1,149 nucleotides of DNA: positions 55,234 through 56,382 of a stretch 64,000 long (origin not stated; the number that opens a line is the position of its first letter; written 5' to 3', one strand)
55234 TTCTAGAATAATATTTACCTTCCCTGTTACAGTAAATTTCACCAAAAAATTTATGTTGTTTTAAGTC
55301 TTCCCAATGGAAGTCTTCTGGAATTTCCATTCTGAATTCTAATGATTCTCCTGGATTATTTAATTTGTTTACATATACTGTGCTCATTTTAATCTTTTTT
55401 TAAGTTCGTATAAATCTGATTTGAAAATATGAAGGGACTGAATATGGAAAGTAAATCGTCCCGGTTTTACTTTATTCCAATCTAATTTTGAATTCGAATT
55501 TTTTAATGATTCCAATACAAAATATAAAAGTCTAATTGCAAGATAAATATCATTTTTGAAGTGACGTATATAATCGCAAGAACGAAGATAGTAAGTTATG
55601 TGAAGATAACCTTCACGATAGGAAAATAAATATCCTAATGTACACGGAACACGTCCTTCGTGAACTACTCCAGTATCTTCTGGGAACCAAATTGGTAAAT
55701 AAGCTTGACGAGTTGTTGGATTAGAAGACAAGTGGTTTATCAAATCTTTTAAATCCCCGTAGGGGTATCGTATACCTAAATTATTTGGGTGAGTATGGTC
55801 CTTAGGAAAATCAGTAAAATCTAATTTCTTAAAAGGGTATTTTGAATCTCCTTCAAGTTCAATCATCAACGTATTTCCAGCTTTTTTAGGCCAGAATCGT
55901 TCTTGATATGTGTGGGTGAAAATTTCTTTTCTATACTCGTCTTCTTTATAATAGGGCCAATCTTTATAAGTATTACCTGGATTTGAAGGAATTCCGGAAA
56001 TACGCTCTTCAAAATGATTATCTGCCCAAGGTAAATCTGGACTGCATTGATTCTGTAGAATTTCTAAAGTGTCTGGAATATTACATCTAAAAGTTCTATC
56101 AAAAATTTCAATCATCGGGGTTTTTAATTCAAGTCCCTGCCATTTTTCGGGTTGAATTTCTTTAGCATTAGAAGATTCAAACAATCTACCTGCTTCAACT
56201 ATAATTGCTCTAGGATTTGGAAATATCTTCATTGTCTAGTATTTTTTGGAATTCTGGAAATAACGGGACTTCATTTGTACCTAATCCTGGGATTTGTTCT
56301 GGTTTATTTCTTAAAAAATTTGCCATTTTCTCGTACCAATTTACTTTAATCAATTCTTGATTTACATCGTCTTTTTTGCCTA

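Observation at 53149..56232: Candidate DNA base-hypermodification block: second TS-fold enzyme, permuted MTase-like protein and AsnB-type amidotransferase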

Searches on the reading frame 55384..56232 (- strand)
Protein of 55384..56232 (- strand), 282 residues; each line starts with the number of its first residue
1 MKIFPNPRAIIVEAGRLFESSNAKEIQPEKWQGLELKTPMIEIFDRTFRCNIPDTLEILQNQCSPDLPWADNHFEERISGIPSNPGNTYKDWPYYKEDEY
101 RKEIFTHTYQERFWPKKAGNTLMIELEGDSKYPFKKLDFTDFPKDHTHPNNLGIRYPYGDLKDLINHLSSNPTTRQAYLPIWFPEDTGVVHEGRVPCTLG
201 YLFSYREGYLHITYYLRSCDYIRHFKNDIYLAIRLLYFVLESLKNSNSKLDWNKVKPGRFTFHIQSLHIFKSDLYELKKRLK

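Call 3: search_protein_families(library=pfam, proteins=[window:55384-56232:-], max_evalue=1)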
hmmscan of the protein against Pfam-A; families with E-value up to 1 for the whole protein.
window:55384-56232:- (282 aa): 1 family
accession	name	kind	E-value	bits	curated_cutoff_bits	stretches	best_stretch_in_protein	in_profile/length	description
PF00303.24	Thymidylat_synt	-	2.8e-07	30.4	24.3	1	160-281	111-222/266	Thymidylate synthase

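Call 4: search_protein_families(library=phrogs, proteins=[window:55384-56232:-], max_evalue=0.01)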
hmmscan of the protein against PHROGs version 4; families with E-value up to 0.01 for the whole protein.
window:55384-56232:- (282 aa): 4 families
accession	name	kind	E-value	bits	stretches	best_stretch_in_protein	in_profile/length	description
phrog_160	-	DNA, RNA and nucleotide metabolism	4.6e-30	105.7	1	83-281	108-264/335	thymidylate synthase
phrog_5682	-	DNA, RNA and nucleotide metabolism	6.3e-09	36.4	1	158-281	50-162/209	thymidylate synthase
phrog_5131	-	DNA, RNA and nucleotide metabolism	4.5e-06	27.2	1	159-222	114-178/357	thymidylate synthase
phrog_3676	-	DNA, RNA and nucleotide metabolism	7.8e-06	26.3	1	156-272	111-229/351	thymidylate synthase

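Call 6: search_dna_similar(query=window:55384-56232:-, collection=phages, mode=protein, max_rows=40)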
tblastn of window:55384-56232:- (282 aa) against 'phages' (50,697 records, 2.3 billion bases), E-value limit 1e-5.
Records with a match: 219; places in all: 219; records where one place covers at least 80% of the query: 96.
Best place of each record, by identity: <60% 219.
By first word of the organism name: Gordonia 77; Salmonella 65; Achromobacter 21; Clostridium 10; Mycobacterium 9; Serratia 7; Pseudomonas 6; Streptomyces 4; Caudoviricetes 2; Brevundimonas 2; and 13 more.
By host as written in the record: Gordonia rubripertincta NRRL B-16540 33; Gordonia terrae 3612 24; - 14; Salmonella enterica 12; Salmonella enterica subsp. enterica serovar Enteritidis PT1 10; Achromobacter sp. 10; Clostridium perfringens 7; Serratia marcescens 6; and 60 more.
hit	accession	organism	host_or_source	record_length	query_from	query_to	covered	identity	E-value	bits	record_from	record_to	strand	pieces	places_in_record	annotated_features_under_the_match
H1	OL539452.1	Serratia phage vB_SmaS_Opt-155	Serratia marcescens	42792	1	280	99%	41.2%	2e-61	215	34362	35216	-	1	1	putative thymidylate synthase | hypothetical protein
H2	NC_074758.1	Serratia phage vB_SmaS_Opt-155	Serratia marcescens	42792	1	280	99%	41.2%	2e-61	215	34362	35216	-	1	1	putative thymidylate synthase | hypothetical protein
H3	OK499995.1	Serratia phage vB_SmaS_Tlacuache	Serratia marcescens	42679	1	280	99%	40.7%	3e-59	209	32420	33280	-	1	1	hypothetical protein (x2)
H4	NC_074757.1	Serratia phage vB_SmaS_Tlacuache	Serratia marcescens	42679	1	280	99%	40.7%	3e-59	209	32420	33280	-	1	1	hypothetical protein (x2)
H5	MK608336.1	Serratia phage Serbin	Serratia marcescens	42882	1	280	99%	40.5%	2e-59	209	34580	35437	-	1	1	thymidylate synthase | hypothetical protein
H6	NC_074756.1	Serratia phage Serbin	Serratia marcescens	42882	1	280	99%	40.5%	2e-59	209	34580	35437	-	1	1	thymidylate synthase | hypothetical protein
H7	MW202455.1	Caudoviricetes sp.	Manatee Spring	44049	22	273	89%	44.2%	2e-63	221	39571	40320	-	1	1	thymidylate synthase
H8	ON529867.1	Brevundimonas phage vB_BpoS-Strzyga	Brevundimonas pondensis LVF1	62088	1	277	98%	39.5%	2e-58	206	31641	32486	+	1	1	thymidylate synthase | hypothetical protein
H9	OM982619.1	Pseudomonas phage Almagne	Pseudomonas syringae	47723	17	277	93%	41.9%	4e-62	217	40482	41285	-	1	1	thymidylate synthase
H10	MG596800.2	Pseudomonas phage PMBT14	Pseudomonas fluorescens ATCC 13525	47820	22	277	91%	42.6%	8e-61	213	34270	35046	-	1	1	thymidylate synthase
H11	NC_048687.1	Pseudomonas phage PMBT14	Pseudomonas fluorescens ATCC 13525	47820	22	277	91%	42.6%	8e-61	213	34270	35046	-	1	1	thymidylate synthase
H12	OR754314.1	Pseudomonas phage vB_PmeS_STP12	Pseudomonas mendocina STP12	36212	6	277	96%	40.1%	3e-59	209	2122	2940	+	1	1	record has no annotation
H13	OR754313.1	Stutzerimonas phage vB_SstS_STP9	Stutzerimonas stutzeri STP9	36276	6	277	96%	40.1%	3e-59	209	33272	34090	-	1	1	record has no annotation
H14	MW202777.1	Caudoviricetes sp.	Manatee Spring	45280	21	279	92%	41.6%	2e-54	195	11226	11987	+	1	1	pyrimidine hmase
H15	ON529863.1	Brevundimonas phage vB_BpoS-Polewnik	Brevundimonas pondensis LVF1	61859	1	277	98%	38.8%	5e-59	208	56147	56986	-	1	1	thymidylate synthase | hypothetical protein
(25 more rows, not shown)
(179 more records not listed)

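Call 11: search_solved_structures(query=window:55384-56232:-, max_evalue=1, show_alignments=3)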
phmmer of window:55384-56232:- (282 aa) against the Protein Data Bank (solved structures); distinct sequences matched with E-value up to 1: 47.
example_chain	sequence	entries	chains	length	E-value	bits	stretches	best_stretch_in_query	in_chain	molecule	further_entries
9iqu_A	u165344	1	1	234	0.00099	21.5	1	99-273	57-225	Thymidylate synthase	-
9iqc_A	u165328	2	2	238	0.001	21.5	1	99-273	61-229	Thymidylate synthase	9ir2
5b6d_A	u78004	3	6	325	0.0017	20.8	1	161-235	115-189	CMP 5-hydroxymethylase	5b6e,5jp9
5jnh_A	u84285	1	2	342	0.0018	20.6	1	161-235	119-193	CMP 5-hydroxymethylase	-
1tis_A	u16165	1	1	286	0.0046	19.4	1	162-231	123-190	THYMIDYLATE SYNTHASE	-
1njc_A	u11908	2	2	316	0.0072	18.7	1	160-231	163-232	THYMIDYLATE SYNTHASE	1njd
1tsx_A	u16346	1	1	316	0.011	18.1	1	160-223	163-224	THYMIDYLATE SYNTHASE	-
2g86_A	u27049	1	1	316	0.013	17.8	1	160-223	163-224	Thymidylate synthase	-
2g89_A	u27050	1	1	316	0.014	17.8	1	160-223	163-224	thymidylate synthase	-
1vza_A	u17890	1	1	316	0.014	17.7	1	160-223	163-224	THYMIDYLATE SYNTHASE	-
2g8a_A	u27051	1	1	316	0.015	17.7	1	160-222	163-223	thymidylate synthase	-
1tda_A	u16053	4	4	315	0.015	17.7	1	160-223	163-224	THYMIDYLATE SYNTHASE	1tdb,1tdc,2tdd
1tsy_A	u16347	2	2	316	0.015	17.7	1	160-223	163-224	THYMIDYLATE SYNTHASE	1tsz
1lca_A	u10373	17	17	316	0.015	17.7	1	160-223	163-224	THYMIDYLATE SYNTHASE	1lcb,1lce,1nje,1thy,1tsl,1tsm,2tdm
1vzb_A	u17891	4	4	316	0.015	17.6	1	160-223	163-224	THYMIDYLATE SYNTHASE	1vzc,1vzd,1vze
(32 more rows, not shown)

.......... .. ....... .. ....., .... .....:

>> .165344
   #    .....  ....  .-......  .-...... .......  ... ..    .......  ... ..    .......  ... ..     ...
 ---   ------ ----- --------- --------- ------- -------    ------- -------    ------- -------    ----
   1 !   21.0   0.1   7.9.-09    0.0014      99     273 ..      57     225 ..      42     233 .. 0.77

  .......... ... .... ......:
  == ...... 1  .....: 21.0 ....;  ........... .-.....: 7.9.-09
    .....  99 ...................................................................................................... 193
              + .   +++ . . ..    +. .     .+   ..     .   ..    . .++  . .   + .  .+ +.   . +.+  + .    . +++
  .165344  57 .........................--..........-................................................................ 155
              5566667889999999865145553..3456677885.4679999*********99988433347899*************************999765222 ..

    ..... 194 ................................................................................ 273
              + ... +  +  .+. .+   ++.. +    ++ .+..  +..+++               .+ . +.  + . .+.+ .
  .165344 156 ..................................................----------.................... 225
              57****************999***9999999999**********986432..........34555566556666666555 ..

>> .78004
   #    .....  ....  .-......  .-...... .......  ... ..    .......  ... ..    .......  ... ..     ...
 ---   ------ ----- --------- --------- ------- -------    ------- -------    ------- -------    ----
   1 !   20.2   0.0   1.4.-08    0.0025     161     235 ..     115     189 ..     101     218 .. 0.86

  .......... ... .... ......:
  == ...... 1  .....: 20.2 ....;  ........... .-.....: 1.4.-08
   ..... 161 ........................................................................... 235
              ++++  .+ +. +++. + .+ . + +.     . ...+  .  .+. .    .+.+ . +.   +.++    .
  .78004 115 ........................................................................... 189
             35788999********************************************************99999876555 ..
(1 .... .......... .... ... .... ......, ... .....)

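Call 25: get_annotated_region(hit=H5, flank=5000)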
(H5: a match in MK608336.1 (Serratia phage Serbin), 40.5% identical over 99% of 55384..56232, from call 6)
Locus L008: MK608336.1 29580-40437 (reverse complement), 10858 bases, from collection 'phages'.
description: Serratia phage Serbin, complete genome.
organism: Serratia phage Serbin (NCBI taxid 2562181)
taxonomy: Viruses; Duplodnaviria; Heunggongvirae; Uroviricota; Caudoviricetes
host: Serratia marcescens; source: pond water sample; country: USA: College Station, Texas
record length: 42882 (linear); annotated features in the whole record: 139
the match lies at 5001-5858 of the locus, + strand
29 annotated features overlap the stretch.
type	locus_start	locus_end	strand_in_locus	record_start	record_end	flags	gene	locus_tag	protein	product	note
CDS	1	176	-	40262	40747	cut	-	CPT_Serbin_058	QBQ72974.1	hypothetical protein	-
CDS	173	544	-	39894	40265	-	-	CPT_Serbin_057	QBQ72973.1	hypothetical protein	-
regulatory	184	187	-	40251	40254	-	-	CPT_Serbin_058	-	ribosome_binding_site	CPT_Serbin_058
regulatory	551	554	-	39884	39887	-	-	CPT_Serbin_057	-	ribosome_binding_site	CPT_Serbin_057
regulatory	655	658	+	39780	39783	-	-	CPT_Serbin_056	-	ribosome_binding_site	CPT_Serbin_056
CDS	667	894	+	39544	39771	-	-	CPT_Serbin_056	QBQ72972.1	hypothetical protein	-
regulatory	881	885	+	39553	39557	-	-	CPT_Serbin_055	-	ribosome_binding_site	CPT_Serbin_055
CDS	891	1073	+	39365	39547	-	-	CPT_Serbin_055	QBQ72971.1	hypothetical protein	-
regulatory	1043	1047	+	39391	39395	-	-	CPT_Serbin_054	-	ribosome_binding_site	CPT_Serbin_054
CDS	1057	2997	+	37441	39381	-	-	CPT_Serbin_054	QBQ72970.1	DNA recombinase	-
regulatory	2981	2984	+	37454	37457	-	-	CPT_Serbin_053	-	ribosome_binding_site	CPT_Serbin_053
CDS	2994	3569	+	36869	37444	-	-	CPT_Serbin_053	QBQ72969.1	thymidylate kinase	APQ41949.1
regulatory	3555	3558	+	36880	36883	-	-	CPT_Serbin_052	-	ribosome_binding_site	CPT_Serbin_052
CDS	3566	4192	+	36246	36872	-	-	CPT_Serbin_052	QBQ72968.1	dUTPase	APQ41948.1; pfam08761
regulatory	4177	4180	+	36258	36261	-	-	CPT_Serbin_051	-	ribosome_binding_site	CPT_Serbin_051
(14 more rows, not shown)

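Call 26: get_annotated_region(hit=H14, flank=5000)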
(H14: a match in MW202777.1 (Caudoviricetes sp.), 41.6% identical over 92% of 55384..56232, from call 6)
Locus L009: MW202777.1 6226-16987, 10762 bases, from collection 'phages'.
description: Siphoviridae sp. isolate ctuI7215, complete genome.
organism: Caudoviricetes sp. (NCBI taxid 2832643)
taxonomy: Viruses; Duplodnaviria; Heunggongvirae; Uroviricota; Caudoviricetes
host: -; source: Manatee Spring; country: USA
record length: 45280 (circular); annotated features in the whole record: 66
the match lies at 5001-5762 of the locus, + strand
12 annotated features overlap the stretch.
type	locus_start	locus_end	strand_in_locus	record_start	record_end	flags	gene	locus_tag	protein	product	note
CDS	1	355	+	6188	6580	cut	-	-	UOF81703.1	endonuclease V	-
CDS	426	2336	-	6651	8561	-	-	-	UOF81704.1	replication protein B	-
CDS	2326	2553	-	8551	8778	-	-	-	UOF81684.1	putative antitoxin of bacterial toxin-antitoxin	-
CDS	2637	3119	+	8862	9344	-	-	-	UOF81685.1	tmpK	-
CDS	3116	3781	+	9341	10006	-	-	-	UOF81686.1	ntP-ppase-like protein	-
CDS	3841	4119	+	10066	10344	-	-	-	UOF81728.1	hypothetical protein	-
CDS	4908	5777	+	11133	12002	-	-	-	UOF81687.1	pyrimidine hmase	-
CDS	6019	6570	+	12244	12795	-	-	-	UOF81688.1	3' exoribonuclease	-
CDS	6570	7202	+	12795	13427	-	-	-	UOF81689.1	faD-dependent thymidylate synthase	-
CDS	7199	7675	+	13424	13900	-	-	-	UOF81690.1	deoxycytidylate deaminase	-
CDS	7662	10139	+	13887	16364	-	-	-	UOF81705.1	DNA polymerase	-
CDS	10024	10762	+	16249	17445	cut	-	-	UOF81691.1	pD-(D/E)xk nuclease superfamily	-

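Call 66: search_protein_families(library=pfam, proteins=[L008:4192-5001:+, L008:2994-3569:+, L008:3566-4192:+], max_evalue=0.05)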
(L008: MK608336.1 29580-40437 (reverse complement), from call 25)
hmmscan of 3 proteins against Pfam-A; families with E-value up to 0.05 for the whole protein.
L008:4192-5001:+ (269 aa): 1 family
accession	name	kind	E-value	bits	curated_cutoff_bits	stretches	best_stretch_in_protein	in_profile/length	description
PF03085.20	RAP-1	-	0.0093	16.1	25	0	83-157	88-161/244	Rhoptry-associated protein 1 (RAP-1)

L008:2994-3569:+ (191 aa): 0 families

L008:3566-4192:+ (208 aa): 1 family
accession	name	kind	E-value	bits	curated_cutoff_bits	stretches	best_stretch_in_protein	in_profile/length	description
PF08761.16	dUTPase_2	-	5.7e-08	33.7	22.9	1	75-208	63-162/162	dUTPase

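Call 69: search_dna_similar(query=window:55384-56232:-, collection=phages, mode=protein, max_rows=60, rows=spread)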
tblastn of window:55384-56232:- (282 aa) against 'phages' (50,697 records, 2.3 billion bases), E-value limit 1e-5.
Records with a match: 219; places in all: 219; records where one place covers at least 80% of the query: 96.
Best place of each record, by identity: <60% 219.
By first word of the organism name: Gordonia 77; Salmonella 65; Achromobacter 21; Clostridium 10; Mycobacterium 9; Serratia 7; Pseudomonas 6; Streptomyces 4; Caudoviricetes 2; Brevundimonas 2; and 13 more.
By host as written in the record: Gordonia rubripertincta NRRL B-16540 33; Gordonia terrae 3612 24; - 14; Salmonella enterica 12; Salmonella enterica subsp. enterica serovar Enteritidis PT1 10; Achromobacter sp. 10; Clostridium perfringens 7; Serratia marcescens 6; and 60 more.
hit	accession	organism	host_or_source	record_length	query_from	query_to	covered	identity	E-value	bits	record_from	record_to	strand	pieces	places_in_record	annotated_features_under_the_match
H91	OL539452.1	Serratia phage vB_SmaS_Opt-155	Serratia marcescens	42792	1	280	99%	41.2%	2e-61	215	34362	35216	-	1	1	putative thymidylate synthase | hypothetical protein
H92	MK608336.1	Serratia phage Serbin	Serratia marcescens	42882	1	280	99%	40.5%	2e-59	209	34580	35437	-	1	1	thymidylate synthase | hypothetical protein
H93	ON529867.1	Brevundimonas phage vB_BpoS-Strzyga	Brevundimonas pondensis LVF1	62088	1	277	98%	39.5%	2e-58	206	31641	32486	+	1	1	thymidylate synthase | hypothetical protein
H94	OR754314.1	Pseudomonas phage vB_PmeS_STP12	Pseudomonas mendocina STP12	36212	6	277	96%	40.1%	3e-59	209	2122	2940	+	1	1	record has no annotation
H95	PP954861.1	Pseudomonas phage Lebethron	Pseudomonas taiwanensis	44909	8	273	94%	40.1%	9e-61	213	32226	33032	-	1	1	hypothetical protein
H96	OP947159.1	Desulfofustis phage LS06-2018-MD02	-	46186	21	279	92%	38.9%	3e-50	182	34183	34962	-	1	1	thymidylate synthase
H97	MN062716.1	Gordonia phage Mayweather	soil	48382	7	279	97%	36.6%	3e-49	180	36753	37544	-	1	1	53: thymidylate synthase | 54: hypothetical protein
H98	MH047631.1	Microbacterium phage Triscuit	Microbacterium foliorum NRRL B-24224 SEA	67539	30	274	87%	40.7%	6e-57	202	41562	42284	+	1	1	66: thymidylate synthase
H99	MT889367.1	Gordonia phage Orla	Gordonia rubripertincta NRRL B-16540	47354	1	273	97%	35.2%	7e-47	173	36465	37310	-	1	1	54: thymidylate synthase | 55: hypothetical protein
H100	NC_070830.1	Streptomyces phage KimJongPhill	Streptomyces mirabilis NRRL B-2400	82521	42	277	84%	40.5%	7e-47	173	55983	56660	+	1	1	78: thymidylate synthase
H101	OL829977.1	Gordonia phage Amok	Gordonia rubripertincta NRRL B-16540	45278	30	273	87%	38.5%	1e-46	172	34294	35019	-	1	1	48: thymidylate synthase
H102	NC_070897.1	Gordonia phage Vine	Gordonia rubripertincta NRRL B-16540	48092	26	275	89%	37.5%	5e-49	179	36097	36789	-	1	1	51: thymidylate synthase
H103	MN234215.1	Gordonia phage SteamedHams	Gordonia rubripertincta NRRL B-16540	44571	30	275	87%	38.1%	1e-44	166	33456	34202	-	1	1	47: thymidylate synthase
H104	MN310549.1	Gordonia phage Gibbous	Gordonia rubripertincta NRRL B-16540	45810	21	279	92%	35.9%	1e-46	172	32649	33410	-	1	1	42: thymidylate synthase | 41: lysin B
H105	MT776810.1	Gordonia phage BigChungus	Gordonia rubripertincta NRRL B-16540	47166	26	275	89%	37.2%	6e-49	179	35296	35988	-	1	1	48: thymidylate synthase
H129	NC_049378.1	Salmonella phage ST-W77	-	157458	156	274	42%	30.8%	2e-7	58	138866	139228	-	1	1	thymidylate synthase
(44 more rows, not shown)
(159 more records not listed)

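Call 82: search_protein_families(library=ncbifam, proteins=[window:55384-56232:-, L008:4192-5001:+], max_evalue=0.001)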
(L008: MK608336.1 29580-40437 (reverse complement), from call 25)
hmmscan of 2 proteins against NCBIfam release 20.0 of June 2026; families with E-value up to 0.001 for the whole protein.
window:55384-56232:- (282 aa): 2 families
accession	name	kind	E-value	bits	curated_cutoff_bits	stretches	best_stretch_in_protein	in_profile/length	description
TIGR03283.1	thy_syn_methano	equivalog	1.9e-09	37.4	174.55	1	158-276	91-200/201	thymidylate synthase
NF002495.0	PRK01827.1-1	equivalog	1.6e-06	27.9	327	1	160-282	118-233/279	thymidylate synthase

L008:4192-5001:+ (269 aa): 0 families
